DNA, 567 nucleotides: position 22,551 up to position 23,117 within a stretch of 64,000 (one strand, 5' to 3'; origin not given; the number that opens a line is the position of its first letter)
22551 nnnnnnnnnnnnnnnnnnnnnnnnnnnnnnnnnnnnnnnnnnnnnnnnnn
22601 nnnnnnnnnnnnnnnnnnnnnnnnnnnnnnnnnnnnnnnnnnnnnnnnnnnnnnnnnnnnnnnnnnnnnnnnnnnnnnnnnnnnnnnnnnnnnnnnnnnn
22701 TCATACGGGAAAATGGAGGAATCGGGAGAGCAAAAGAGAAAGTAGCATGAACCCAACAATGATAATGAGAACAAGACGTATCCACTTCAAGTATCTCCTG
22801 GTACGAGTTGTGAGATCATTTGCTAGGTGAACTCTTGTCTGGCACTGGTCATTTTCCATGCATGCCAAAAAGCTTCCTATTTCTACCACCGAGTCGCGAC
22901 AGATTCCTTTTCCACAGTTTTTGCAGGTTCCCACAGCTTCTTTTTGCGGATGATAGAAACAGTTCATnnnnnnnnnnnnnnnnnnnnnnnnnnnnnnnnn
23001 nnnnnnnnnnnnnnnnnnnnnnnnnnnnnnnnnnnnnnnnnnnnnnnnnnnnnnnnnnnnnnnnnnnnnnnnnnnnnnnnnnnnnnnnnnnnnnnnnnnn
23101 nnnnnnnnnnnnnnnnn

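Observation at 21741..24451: Tandemly duplicated two-gene module: exported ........-repeat protein plus a B-box-like zinc-ribbon tail-anchored protein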

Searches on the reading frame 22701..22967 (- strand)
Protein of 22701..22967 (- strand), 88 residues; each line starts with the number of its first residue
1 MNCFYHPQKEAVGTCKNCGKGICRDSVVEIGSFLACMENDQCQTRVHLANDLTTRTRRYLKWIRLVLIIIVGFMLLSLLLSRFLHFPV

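Call 5: search_protein_families(library=pfam, max_evalue=1, proteins=[window:22701-22967:-])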
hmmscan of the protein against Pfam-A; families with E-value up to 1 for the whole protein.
window:22701-22967:- (88 aa): 3 families
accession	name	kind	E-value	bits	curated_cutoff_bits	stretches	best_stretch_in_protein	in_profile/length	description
PF09947.15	DUF2180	-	0.0014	19.2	22.2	1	8-28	12-32/68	Uncharacterized protein conserved in archaea (DUF2180)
PF00643.29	zf-B_box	-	0.032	14.8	24.1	1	2-25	5-28/42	B-box zinc finger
PF06221.18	zf-C2HC5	-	0.1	13.1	25.8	1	6-29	11-34/54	Putative zinc finger motif, C2HC5-type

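Call 6: search_protein_families(library=ncbifam, max_evalue=1, proteins=[window:22701-22967:-])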
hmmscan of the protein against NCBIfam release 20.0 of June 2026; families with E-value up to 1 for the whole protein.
window:22701-22967:- (88 aa): 1 family
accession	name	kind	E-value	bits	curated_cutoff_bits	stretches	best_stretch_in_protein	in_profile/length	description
NF033880.1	Prli42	equivalog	0.0096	15.7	27.5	1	61-81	5-25/31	stressosome-associated protein Prli42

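Call 9: find_encoding_contigs(protein=window:22701-22967:-, flank=10000, max_places=6)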
Protein window:22701-22967:- (88 aa): no gene with exactly this product is on record in the collection.

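Call 10: find_homologous_proteins(query=window:22701-22967:-, max_evalue=0.01)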
Query window:22701-22967:- (88 aa): 2 proteins with E <= 0.01 among 3 candidates.
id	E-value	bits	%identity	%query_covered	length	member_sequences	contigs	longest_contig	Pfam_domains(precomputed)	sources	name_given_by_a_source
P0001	2.2e-54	199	100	100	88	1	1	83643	-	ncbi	ncbi:MAG: hypothetical protein AAB420_01800 [Patescibacteria group bacterium]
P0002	5.9e-23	98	59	97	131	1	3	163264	-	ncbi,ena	ncbi:MAG: hypothetical protein AAB420_01790 [Patescibacteria group bacterium]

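Call 12: find_encoding_contigs(protein=P0002, flank=10000, max_places=6)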
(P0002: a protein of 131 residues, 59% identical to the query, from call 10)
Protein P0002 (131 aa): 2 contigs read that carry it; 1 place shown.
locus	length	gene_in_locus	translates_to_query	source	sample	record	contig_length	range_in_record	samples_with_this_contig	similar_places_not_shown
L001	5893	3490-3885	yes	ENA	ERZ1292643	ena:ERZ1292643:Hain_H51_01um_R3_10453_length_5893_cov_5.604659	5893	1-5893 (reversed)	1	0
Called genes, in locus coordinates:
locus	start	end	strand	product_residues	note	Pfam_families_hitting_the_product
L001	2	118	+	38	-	?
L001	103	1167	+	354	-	PF10646:Germane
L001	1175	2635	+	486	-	-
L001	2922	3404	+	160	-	-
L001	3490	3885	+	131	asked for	-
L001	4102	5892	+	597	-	?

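Call 14: search_solved_structures(query=A1, max_evalue=10, show_alignments=3)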
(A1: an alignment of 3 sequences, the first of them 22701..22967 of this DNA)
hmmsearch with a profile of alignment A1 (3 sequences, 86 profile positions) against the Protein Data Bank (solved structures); distinct sequences matched with E-value up to 10: 3.
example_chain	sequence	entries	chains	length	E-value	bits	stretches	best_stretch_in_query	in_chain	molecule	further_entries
6m6z_A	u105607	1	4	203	0.051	17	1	45-78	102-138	TMH4C4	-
5xxb_N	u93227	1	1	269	0.52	13.7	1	33-68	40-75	Ribosomal protein uL13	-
5lme_A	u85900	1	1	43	1.1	12.7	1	7-31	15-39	piggyBac transposase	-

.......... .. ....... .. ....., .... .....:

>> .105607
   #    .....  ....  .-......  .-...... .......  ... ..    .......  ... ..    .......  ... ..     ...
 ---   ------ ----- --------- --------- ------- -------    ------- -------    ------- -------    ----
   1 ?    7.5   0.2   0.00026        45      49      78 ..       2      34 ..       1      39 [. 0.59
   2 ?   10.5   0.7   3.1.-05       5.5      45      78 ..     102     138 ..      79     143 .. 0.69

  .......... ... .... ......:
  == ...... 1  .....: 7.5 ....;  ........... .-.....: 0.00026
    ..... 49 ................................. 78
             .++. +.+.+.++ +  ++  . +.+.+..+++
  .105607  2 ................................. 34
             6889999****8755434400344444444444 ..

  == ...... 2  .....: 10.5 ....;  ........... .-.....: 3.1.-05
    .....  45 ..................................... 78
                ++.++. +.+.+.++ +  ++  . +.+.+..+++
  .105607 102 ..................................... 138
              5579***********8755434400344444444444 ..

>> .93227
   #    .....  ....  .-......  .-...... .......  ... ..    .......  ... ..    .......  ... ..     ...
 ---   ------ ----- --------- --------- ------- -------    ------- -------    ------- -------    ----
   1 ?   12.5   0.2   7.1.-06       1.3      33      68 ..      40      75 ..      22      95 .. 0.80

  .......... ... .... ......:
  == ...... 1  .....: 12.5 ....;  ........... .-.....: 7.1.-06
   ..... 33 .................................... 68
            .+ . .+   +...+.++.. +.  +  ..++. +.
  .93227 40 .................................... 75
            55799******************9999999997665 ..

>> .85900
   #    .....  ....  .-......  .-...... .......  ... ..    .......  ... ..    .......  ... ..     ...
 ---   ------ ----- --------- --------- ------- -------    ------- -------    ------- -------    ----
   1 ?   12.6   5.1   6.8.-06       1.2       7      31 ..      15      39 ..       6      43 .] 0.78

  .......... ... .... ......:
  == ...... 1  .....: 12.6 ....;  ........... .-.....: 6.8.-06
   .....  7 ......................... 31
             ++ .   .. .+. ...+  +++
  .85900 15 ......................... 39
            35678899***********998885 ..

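Call 22: search_protein_representatives(alignment_id=A1)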
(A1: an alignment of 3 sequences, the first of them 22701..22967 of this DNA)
Query: 3 sequences, 86 profile positions. Proteins with E-value up to 0.001 (for the whole library): 1498; up to 1e-10: 37; up to 1e-30: 1. The best 150 are listed.
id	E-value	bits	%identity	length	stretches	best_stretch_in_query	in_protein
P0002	1.2e-43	163.2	-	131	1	1-86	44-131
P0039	3.4e-21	91.3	-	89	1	1-83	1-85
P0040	7.1e-14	67.8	-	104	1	1-55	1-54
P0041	4.6e-13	65.2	-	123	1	1-79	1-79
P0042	8.7e-13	64.3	-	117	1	1-71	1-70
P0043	8.8e-13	64.3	-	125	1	1-80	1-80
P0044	1.2e-12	64.0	-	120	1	1-78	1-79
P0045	2.3e-12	63.0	-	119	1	1-79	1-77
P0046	2.5e-12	62.9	-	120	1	1-82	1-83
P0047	4.6e-12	62.0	-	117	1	1-82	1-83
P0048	7.6e-12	61.3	-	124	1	1-80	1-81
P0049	8.9e-12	61.1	-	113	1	1-79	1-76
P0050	1.1e-11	60.9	-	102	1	1-51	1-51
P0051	1.1e-11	60.8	-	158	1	1-79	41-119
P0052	1.1e-11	60.8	-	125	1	1-55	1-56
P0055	1.6e-11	60.3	-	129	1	1-75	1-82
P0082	1.9e-10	56.9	-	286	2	1-47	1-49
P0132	1.2e-09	54.3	-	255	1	1-42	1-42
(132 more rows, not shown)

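Call 25: search_protein_families(library=pfam, alignment_id=A2, max_evalue=0.01)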
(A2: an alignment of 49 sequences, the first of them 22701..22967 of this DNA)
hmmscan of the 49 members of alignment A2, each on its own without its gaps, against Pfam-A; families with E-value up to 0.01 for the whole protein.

A. member 1, window:22701-22967:- (88 aa): 1 family
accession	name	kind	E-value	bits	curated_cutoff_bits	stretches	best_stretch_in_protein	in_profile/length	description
PF09947.15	DUF2180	-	0.0014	19.2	22.2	1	8-28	12-32/68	Uncharacterized protein conserved in archaea (DUF2180)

B. families by the number of members that match (of 49 scanned): 21 families
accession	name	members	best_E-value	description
PF00643.29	zf-B_box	28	8.2e-05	B-box zinc finger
PF09947.15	DUF2180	12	0.00084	Uncharacterized protein conserved in archaea (DUF2180)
PF22586.1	ANCHR-like_BBOX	5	0.0026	ANCHR-like B-box zinc-binding domain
PF07332.16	Phage_holin_3_6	3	0.00029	Putative Actinobacterial Holin-X, holin superfamily III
PF20990.2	DUF2207_C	2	0.0032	Predicted membrane protein (DUF2207) C-terminal domain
PF14093.11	DUF4271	1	0.00098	Domain of unknown function (DUF4271)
PF14007.11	YtpI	1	0.0013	YtpI-like protein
PF12263.13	DUF3611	1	0.0019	Protein of unknown function (DUF3611)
PF17555.7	TssN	1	0.0023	Type VI secretion system, TssN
PF20154.4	LNT_N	1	0.0027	Apolipoprotein N-acyltransferase N-terminal domain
PF11239.13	DUF3040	1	0.0031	Protein of unknown function (DUF3040)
PF06221.18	zf-C2HC5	1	0.0032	Putative zinc finger motif, C2HC5-type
PF03729.18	DUF308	1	0.0039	Short repeat of unknown function (DUF308)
PF07331.16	TctB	1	0.0053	Tripartite tricarboxylate transporter TctB family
PF01925.25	TauE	1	0.0056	Sulfite exporter TauE/SafE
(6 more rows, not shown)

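Call 28: find_related_loci(query=A3, collection=genome_contigs, flank=5000)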
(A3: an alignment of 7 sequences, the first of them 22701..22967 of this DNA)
Query A3 (88 aa) in genome_contigs; peptide patterns used: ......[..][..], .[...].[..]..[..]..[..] (x = any residue, [..] = any of these).
273 stretches matched a pattern; 94 encode a relative of the query (tblastn E <= 1e-3); the best 80 are kept; 79 distinct loci.
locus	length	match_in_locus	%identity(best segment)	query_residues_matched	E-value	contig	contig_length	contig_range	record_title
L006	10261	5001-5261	39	1-78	2e-15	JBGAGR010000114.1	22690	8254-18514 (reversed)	MAG: Aggregatilineales bacterium isolate MAG_MBR_H125.63 MBRH125-63_opera_contig_4631, whole genome shotgun sequence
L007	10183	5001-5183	46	1-63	2e-15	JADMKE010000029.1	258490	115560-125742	MAG: Candidatus Sericytochromatia bacterium isolate MAG_89 NODE_57_length_258490_cov_19.624068, whole genome shotgun seq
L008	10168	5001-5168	45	1-58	1e-14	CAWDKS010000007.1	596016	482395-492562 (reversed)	MAG: uncultured Verrucomicrobiae bacterium isolate MFD09286.bin.1.254 genome assembly, contig: contig_45081, whole genom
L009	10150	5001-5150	48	1-52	1e-13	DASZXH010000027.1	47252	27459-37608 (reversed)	MAG TPA_asm: Verrucomicrobiia bacterium isolate SMAG_U6178 k141_814927, whole genome shotgun sequence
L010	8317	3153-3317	46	1-57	2e-13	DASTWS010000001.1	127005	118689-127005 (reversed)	MAG TPA_asm: Verrucomicrobiia bacterium isolate SMAG_U2394 k141_1278842, whole genome shotgun sequence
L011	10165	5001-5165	46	1-57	2e-13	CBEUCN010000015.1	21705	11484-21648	MAG TPA_asm: uncultured bacterium isolate SRR24791474_binner13_Refined_21 genome assembly, contig: ERZ25515408.555, whol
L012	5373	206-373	43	1-58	1e-12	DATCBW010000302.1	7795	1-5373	MAG TPA_asm: Verrucomicrobiia bacterium isolate SMAG_U7683 k141_491106, whole genome shotgun sequence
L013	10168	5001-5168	45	1-58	1e-12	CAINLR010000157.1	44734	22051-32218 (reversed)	MAG: uncultured Verrucomicrobia subdivision 3 bacterium isolate MJ-time_bin-3030 genome assembly, contig: bin-3030:157/1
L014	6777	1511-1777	40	1-80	1e-12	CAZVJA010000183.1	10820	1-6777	MAG TPA_asm: uncultured Planctomycetaceae bacterium isolate binchicken_co74_29 genome assembly, contig: NODE_11585_lengt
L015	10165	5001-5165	46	1-57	2e-12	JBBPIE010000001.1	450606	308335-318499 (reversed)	MAG: Candidatus Onstottus arcticum isolate BPF1-18-20_bin_3 NODE_1_length_450606_cov_45.054493, whole genome shotgun seq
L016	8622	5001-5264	34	1-78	3e-12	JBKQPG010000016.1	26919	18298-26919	MAG: Bryobacteraceae bacterium isolate MGr1A1B1C__bin_104 MGr1A1B1C_000000024025, whole genome shotgun sequence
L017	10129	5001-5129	50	1-46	4e-12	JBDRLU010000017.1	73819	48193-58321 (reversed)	MAG: Chloroflexota bacterium isolate MEGAHIT-group-1.796 k141_1914886, whole genome shotgun sequence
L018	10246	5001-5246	37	1-73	5e-12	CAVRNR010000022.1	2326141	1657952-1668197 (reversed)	MAG: Bryobacterales bacterium isolate MFD01231.bin.1.36 genome assembly, contig: contig_8940, whole genome shotgun seque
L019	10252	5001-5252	34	1-78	4e-12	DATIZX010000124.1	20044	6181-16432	MAG TPA_asm: Verrucomicrobiia bacterium isolate SMAG_U15312 k141_2741508, whole genome shotgun sequence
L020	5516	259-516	30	1-73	6e-12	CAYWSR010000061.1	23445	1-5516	MAG TPA_asm: uncultured Terracidiphilus sp. isolate binchicken_co3_194 genome assembly, contig: NODE_6837_length_23445_c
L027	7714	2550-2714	39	1-57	7e-11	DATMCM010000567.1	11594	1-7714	MAG TPA_asm: Blastocatellia bacterium isolate SMAG_U13382 k141_180370, whole genome shotgun sequence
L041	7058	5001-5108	50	1-36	7e-10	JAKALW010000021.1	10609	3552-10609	MAG: Candidatus Micrarchaeota archaeon isolate WY5.bin13 NODE_10966_length_10609_cov_1.112288, whole genome shotgun sequ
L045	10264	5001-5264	27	1-88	8e-10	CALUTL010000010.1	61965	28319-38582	MAG: Candidatus Gastranaerophilales bacterium isolate BRZ_QG__bin103 genome assembly, contig: BRZ_QG__NODE_499_length_61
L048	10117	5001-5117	46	1-39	2e-9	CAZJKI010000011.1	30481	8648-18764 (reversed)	MAG TPA_asm: uncultured Caldisericum sp. isolate SRP098346_co1_374 genome assembly, contig: NODE_1063_length_30481_cov_2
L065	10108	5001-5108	47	1-36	3e-8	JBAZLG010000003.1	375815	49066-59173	MAG: Candidatus Micrarchaeia archaeon isolate SO_2017_LW4_162 scaffold_73_c1_LW137-91_2017, whole genome shotgun sequenc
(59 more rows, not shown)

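Call 34: find_encoding_contigs(protein=P0039, flank=6000, max_places=5)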
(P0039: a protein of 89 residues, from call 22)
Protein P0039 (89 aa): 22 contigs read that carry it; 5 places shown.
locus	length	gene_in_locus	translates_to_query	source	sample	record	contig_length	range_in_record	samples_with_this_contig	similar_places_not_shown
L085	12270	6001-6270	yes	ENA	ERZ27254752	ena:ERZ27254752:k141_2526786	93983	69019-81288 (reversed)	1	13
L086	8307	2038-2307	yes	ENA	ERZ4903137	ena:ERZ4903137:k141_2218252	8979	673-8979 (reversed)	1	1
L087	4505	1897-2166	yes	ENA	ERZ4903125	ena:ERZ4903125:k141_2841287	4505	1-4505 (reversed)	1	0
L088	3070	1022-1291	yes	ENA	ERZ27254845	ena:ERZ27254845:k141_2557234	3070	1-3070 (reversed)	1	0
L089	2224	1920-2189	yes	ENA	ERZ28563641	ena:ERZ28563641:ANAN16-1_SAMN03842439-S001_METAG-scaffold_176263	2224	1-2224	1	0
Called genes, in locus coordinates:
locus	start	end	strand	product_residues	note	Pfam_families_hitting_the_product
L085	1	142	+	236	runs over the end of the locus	PF00005:ABC_tran, PF02463:SMC_N (weak), PF13304:AAA_21 (faint)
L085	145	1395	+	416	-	PF12704:MacB_PCD, PF02687:FtsX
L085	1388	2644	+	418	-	PF00128:Alpha-amylase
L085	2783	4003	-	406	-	PF09511:RNA_lig_T4_1, PF09414:RNA_ligase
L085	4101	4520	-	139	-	-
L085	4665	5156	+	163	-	PF06414:Zeta_toxin (weak), PF13671:AAA_33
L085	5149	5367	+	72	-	-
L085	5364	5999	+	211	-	-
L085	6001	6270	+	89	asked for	-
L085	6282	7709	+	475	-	-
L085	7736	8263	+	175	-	-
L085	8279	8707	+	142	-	PF00903:Glyoxalase, PF22677:Ble-like_N (weak)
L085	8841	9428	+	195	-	PF04525:LOR (weak)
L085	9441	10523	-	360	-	PF13508:Acetyltransf_7 (weak)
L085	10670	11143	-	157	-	-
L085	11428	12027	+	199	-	PF01551:Peptidase_M23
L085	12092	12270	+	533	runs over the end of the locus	PF01839:FG-GAP (faint), PF13517:FG-GAP_3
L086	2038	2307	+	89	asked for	-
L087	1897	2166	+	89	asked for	-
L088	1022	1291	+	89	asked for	-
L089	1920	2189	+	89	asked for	-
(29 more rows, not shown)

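Call 46: predict_structure(alignment_id=A2)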
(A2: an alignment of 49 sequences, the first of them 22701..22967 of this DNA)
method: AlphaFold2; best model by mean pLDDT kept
length: 88 residues; sequences in the alignment: 49
mean_pLDDT: 96.7   pTM: 0.69
mean pLDDT of the five models: 96.7, 96.4, 96.3, 96.1, 95.3
residues with pLDDT >= 90: 85; 70-90: 2; 50-70: 1; < 50: 0
segments of 3 or more residues with pLDDT < 50: none
pLDDT, mean of each block of 10 residues (from residue 1): 98 98 98 97 98 97 98 98 87
secondary structure, 60 per line:
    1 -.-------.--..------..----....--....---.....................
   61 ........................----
elements in order: E27-30 E33-36 H40-84

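Call 49: search_protein_families(library=pfam, alignment_id=A4, max_evalue=0.00001)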
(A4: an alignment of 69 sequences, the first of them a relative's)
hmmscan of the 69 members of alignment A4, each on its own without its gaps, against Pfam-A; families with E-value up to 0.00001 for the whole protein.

A. member 1, L007:4552-4986:+ (144 aa): 1 family
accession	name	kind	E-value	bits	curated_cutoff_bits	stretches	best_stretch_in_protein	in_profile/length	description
PF03653.18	UPF0093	-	1e-49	169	34.2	1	1-144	1-146/146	Uncharacterised protein family (UPF0093)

B. families by the number of members that match (of 69 scanned): 44 families (the first 25 are shown)
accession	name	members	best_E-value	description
PF00122.25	E1-E2_ATPase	5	1.3e-53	E1-E2 ATPase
PF00702.32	Hydrolase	5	5.9e-31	haloacid dehalogenase-like hydrolase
PF02777.23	Sod_Fe_C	2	2.3e-35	Iron/manganese superoxide dismutases, C-terminal domain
PF09858.14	DUF2085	2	1.9e-16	Predicted membrane protein (DUF2085)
PF01566.24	Nramp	1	4.6e-87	Natural resistance-associated macrophage protein-like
PF00231.24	ATP-synt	1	3e-85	ATP synthase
PF00006.31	ATP-synt_ab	1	1.5e-82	ATP synthase alpha/beta family, nucleotide-binding domain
PF00108.29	Thiolase_N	1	4.7e-53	Thiolase, N-terminal domain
PF03653.18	UPF0093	1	1e-49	Uncharacterised protein family (UPF0093)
PF00547.23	Urease_gamma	1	5.5e-48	Urease, gamma subunit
PF00306.32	ATP-synt_ab_C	1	1.2e-47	ATP synthase alpha/beta chain, C terminal domain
PF00291.31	PALP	1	7.8e-46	Pyridoxal-phosphate dependent enzyme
PF02803.24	Thiolase_C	1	8.5e-45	Thiolase, C-terminal domain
PF00699.25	Urease_beta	1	4.3e-42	Urease beta subunit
PF00334.24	NDK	1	6.4e-40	Nucleoside diphosphate kinase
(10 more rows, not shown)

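Call 50: fold_search(model_id=the predicted structure, library=pdb)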
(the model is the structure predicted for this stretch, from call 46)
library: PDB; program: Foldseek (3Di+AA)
matches with E <= 10: 55; with E <= 0.001: 0
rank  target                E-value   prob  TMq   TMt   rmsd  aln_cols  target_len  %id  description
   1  5lme_MODEL_1_A        8.1e-01  0.51  0.29  0.54   4.1        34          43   32  Specific-DNA binding activity of the cross-brace zinc finger motif of the piggyBac transposase (released 2017-12-20)
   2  2csz_MODEL_1_A        8.1e-01  0.44  0.26  0.30   1.0        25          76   28  Solution Structure of the RING domain of the Synaptotagmin-like protein 4 (released 2005-11-23)
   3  2a20_MODEL_1_A        1.2e+00  0.35  0.36  0.49   3.3        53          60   15  Solution structure of Rim2 Zinc Finger Domain (released 2005-08-16)
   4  2xjy_A                1.4e+00  0.23  0.30  0.21   2.7        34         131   24  Crystal structure of the LMO2:LDB1-LID complex, P21 crystal form (released 2010-07-21)
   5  5x6t_MODEL_1_A        1.8e+00  0.25  0.26  0.41   1.1        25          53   28  N-terminal Zinc Finger of Synaptotagmin-like Protein 4 (released 2017-10-11)
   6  2xjz_C                2.2e+00  0.18  0.30  0.24   2.6        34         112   24  Crystal structure of the LMO2:LDB1-LID complex, C2 crystal form (released 2010-07-21)
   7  2xjz_A                2.2e+00  0.18  0.30  0.22   2.7        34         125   24  Crystal structure of the LMO2:LDB1-LID complex, C2 crystal form (released 2010-07-21)
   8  2xjz_B                2.3e+00  0.18  0.30  0.23   2.6        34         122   24  Crystal structure of the LMO2:LDB1-LID complex, C2 crystal form (released 2010-07-21)
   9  6x67_C                2.7e+00  0.25  0.30  0.06   2.9        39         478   31  Cryo-EM structure of piggyBac transposase strand transfer complex (STC) (released 2020-07-22)
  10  1b8t_MODEL_1_A        2.9e+00  0.15  0.28  0.14   7.2        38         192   18  SOLUTION STRUCTURE OF THE CHICKEN CRP1 (released 1999-05-06)
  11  2ds5_A                2.9e+00  0.09  0.24  0.44   5.4        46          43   26  Structure of the ZBD in the orthorhomibic crystal from (released 2007-02-13)
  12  9a5x_A                2.9e+00  0.05  0.23  0.07   7.5        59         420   20  Integrative model of CLPX-CLPP by crosslinking MS and deep learning (released 2024-09-18)
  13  2xjz_D                3.1e+00  0.15  0.30  0.21   2.3        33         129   24  Crystal structure of the LMO2:LDB1-LID complex, C2 crystal form (released 2010-07-21)
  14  2ds6_B                3.1e+00  0.08  0.24  0.43   5.4        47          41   26  Structure of the ZBD in the tetragonal crystal form (released 2007-02-13)
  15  2zet_C                3.3e+00  0.09  0.27  0.18   6.1        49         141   18  Crystal structure of the small GTPase Rab27B complexed with the Slp homology domain of Slac2-a/melanophilin (released 2008-09-30)
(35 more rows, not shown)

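Call 61: find_related_loci(query=A7, collection=metagenome_contigs, flank=4000)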
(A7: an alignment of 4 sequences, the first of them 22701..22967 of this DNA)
Query A7 (88 aa) in metagenome_contigs; peptide patterns used: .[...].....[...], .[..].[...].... (x = any residue, [..] = any of these).
231 stretches matched a pattern; 95 encode a relative of the query (tblastn E <= 1e-3); the best 80 are kept; 80 distinct loci.
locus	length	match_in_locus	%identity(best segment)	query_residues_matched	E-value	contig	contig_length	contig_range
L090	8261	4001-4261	52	1-86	8e-27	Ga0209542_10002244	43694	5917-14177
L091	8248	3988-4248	52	1-86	8e-27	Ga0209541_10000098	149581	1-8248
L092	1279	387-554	45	1-58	6e-15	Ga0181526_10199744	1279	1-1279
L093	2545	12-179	47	1-58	5e-15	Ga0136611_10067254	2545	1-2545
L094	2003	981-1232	37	1-87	9e-15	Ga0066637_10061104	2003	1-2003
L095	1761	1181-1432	37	1-87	9e-15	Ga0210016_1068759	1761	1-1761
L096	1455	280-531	37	1-87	8e-15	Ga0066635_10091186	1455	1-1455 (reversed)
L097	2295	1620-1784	46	1-57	1e-14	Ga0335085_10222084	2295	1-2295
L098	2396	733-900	45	1-58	3e-14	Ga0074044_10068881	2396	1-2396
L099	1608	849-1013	44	1-57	3e-14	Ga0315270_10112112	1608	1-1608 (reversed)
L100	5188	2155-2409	36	1-81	6e-14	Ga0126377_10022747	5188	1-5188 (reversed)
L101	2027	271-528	38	1-80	8e-14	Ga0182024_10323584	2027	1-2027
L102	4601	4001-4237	40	1-75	1e-13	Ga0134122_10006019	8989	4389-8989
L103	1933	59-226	45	1-58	2e-13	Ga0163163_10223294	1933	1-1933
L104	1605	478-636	44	1-55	3e-13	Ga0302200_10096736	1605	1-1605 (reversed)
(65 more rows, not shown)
